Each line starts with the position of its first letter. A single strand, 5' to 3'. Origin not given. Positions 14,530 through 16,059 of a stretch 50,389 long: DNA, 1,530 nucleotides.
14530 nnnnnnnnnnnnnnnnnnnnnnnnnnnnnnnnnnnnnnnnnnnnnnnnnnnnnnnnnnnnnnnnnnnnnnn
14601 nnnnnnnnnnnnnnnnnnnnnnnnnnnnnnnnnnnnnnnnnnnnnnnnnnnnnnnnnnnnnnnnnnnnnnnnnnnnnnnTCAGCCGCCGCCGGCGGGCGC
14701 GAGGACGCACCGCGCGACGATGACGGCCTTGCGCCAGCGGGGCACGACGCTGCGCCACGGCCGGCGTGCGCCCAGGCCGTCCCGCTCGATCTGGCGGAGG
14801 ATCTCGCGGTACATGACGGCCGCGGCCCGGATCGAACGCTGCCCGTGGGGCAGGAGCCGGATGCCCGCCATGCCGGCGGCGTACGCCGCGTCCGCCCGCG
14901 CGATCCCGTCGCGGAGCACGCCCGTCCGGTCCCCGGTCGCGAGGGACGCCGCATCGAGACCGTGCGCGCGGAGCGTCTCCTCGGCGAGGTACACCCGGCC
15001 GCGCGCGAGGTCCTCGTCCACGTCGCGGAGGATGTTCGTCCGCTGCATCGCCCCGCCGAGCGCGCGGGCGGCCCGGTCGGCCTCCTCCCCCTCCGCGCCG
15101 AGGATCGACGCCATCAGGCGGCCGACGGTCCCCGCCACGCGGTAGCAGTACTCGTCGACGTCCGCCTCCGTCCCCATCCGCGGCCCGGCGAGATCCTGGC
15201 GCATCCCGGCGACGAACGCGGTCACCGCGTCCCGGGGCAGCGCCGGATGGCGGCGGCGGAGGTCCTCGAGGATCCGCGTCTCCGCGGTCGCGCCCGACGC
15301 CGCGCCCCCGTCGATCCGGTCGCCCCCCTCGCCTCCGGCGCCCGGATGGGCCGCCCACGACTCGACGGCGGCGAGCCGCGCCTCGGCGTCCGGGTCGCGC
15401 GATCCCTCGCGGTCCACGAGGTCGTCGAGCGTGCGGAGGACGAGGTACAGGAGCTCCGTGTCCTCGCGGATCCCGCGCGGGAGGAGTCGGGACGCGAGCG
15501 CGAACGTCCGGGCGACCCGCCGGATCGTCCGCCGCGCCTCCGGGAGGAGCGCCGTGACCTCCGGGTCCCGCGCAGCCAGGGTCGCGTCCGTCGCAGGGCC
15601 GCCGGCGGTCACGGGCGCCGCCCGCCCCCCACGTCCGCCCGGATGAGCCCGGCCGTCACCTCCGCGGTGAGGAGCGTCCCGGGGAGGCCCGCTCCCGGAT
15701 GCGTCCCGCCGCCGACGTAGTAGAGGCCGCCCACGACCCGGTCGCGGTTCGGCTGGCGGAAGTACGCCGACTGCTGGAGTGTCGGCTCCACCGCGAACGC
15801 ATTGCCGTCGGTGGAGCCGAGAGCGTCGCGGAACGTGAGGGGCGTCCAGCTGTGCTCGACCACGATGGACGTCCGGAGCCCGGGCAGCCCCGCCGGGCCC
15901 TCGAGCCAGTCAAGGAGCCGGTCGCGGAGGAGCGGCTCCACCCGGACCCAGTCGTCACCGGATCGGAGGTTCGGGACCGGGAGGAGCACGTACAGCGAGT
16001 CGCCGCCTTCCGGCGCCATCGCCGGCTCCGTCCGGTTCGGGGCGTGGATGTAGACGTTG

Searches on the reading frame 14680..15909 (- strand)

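Call 27: search_protein_families(library=pfam, proteins=[window:14680-15909:-], max_evalue=0.001)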
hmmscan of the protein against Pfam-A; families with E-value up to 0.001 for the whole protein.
window:14680-15909:- (409 aa): 1 family
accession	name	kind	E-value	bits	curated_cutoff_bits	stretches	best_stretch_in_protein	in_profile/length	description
PF00494.24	SQS_PSY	-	4.5e-58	197.5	26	1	129-393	1-263/263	Squalene/phytoene synthase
